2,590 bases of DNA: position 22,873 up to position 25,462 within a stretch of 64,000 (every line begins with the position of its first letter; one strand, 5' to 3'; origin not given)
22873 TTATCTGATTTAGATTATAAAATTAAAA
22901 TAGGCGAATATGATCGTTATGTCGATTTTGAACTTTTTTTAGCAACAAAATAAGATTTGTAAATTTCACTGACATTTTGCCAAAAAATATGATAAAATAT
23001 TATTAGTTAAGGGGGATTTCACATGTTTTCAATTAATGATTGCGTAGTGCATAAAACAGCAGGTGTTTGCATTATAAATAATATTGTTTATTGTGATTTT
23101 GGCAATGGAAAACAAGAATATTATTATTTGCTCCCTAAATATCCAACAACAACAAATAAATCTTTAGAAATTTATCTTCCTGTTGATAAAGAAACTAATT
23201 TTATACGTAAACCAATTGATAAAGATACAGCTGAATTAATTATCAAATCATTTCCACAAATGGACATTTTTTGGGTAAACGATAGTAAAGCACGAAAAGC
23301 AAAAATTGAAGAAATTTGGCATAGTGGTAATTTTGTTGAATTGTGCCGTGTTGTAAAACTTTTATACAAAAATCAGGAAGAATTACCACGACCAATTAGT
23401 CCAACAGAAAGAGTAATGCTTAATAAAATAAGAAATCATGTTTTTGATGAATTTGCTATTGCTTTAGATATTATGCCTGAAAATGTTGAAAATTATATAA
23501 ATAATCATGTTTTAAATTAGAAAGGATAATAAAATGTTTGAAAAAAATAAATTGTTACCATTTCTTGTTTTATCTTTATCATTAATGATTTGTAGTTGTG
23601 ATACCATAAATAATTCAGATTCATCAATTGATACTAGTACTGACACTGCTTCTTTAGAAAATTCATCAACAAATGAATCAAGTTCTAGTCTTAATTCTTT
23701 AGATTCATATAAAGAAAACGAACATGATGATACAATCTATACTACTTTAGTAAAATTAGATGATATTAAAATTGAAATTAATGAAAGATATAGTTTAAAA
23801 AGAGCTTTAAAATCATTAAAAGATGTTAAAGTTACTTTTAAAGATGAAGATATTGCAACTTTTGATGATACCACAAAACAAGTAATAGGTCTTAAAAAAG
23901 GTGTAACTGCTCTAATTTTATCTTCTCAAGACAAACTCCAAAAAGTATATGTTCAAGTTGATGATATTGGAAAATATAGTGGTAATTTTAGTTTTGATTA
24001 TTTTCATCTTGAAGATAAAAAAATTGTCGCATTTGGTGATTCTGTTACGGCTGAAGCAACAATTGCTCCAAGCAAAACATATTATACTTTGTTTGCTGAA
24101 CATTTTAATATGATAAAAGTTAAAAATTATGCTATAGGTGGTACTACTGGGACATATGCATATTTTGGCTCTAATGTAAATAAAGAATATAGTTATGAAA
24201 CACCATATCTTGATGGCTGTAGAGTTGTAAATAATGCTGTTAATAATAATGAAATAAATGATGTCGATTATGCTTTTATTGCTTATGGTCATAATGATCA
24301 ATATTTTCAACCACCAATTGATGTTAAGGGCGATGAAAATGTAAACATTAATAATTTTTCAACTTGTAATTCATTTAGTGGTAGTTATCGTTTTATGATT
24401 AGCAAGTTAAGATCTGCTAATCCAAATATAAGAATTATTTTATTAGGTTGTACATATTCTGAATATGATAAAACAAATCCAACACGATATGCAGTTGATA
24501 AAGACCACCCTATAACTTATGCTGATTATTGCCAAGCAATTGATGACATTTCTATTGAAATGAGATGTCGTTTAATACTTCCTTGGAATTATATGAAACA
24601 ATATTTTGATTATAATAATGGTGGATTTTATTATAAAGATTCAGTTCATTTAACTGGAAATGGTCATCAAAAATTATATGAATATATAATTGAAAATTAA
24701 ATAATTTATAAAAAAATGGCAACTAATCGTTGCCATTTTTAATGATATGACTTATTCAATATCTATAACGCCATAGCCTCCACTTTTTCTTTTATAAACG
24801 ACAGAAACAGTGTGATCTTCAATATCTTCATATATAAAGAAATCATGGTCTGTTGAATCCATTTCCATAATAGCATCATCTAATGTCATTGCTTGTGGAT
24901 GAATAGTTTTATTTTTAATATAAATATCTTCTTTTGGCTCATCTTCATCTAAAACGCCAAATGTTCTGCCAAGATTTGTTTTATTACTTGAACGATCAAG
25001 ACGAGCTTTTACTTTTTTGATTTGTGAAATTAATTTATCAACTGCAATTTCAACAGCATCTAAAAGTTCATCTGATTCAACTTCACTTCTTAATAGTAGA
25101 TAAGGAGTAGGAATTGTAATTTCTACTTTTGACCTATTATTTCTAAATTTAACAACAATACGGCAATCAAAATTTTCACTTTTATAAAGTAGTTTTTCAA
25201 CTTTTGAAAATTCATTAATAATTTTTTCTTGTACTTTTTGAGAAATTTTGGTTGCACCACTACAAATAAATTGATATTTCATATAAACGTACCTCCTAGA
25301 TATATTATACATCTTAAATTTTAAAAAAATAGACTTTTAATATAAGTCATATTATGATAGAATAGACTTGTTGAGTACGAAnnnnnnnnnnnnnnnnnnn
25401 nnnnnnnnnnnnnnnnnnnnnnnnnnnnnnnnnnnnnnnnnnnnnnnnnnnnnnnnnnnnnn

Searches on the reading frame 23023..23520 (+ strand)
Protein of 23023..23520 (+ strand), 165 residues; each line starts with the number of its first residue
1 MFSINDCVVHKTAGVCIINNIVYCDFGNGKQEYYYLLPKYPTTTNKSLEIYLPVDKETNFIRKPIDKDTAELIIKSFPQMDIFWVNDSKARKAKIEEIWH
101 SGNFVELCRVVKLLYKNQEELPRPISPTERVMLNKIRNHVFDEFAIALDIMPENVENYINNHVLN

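Call 3: search_protein_families(library=pfam, proteins=[window:23023-23520:+], max_evalue=1)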
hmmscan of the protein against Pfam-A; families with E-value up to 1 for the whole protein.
window:23023-23520:+ (165 aa): 3 families
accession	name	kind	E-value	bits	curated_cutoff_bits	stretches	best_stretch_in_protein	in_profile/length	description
PF02559.22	CarD_TRCF_RID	-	1.5e-08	35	23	1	2-63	1-55/57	CarD-like/TRCF RID domain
PF21095.3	CarD_C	-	4.1e-07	30.3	23.1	1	91-160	20-87/87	CarD, C-terminal domain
PF16678.12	UBA_HOIP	-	0.07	13.5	22.4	1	89-142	98-150/152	HOIP UBA domain pair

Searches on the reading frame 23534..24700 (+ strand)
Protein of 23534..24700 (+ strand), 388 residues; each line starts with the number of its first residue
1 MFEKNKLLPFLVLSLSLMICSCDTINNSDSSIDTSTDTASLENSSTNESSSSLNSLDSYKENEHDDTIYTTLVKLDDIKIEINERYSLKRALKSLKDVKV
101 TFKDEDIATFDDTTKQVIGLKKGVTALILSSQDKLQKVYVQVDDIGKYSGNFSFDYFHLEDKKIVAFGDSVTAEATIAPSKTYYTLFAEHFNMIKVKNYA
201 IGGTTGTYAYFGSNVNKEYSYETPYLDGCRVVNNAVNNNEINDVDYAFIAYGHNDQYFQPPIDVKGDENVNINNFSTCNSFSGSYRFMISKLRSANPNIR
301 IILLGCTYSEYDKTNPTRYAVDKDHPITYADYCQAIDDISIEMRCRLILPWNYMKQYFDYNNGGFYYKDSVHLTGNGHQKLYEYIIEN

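Call 3: search_protein_families(library=pfam, proteins=[window:23534-24700:+], max_evalue=1)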
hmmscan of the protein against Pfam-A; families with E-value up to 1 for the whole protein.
window:23534-24700:+ (388 aa): 3 families
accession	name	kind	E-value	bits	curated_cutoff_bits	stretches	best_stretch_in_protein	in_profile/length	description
PF13472.12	Lipase_GDSL_2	-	5.6e-13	50.2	32.9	1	166-379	1-177/178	GDSL-like Lipase/Acylhydrolase family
PF00657.28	Lipase_GDSL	-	0.0003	21.4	23.6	1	164-385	1-208/208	GDSL-like Lipase/Acylhydrolase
PF19040.6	SGNH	-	0.015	15.4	27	1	284-381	130-242/248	SGNH domain (fused to AT3 domains)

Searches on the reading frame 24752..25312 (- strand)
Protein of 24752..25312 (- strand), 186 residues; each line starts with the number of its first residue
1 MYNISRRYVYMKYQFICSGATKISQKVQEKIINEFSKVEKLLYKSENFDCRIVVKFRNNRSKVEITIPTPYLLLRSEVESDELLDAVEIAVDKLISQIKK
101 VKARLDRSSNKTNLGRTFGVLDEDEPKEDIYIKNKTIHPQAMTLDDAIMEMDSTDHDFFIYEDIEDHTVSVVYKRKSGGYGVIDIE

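Call 3: search_protein_families(library=pfam, proteins=[window:24752-25312:-], max_evalue=1)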
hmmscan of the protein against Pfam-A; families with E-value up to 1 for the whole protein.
window:24752-25312:- (186 aa): 3 families
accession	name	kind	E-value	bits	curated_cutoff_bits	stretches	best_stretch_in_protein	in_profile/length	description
PF16321.10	Ribosom_S30AE_C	-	7.5e-19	67.6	25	1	132-182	7-57/57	Sigma 54 modulation/S30EA ribosomal protein C terminus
PF02482.25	Ribosomal_S30AE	-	2.8e-11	44.4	23.7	1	22-105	9-87/88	Sigma 54 modulation protein / S30EA ribosomal protein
PF19376.4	DUF5951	-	0.057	13.9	25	1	9-24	10-25/50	Family of unknown function (DUF5951)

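Call 4: search_protein_families(library=ncbifam, proteins=[window:24752-25312:-], max_evalue=1)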
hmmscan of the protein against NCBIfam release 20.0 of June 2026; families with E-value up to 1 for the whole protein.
window:24752-25312:- (186 aa): 2 families
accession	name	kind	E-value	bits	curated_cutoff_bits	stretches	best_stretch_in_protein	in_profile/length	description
TIGR00741.1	yfiA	equivalog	3e-10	40.5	40.9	1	21-108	10-98/102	ribosome hibernation-promoting factor, HPF/YfiA family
NF007780.0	PRK10470.1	equivalog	0.004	17.5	125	1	20-106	9-93/95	ribosome hibernation promoting factor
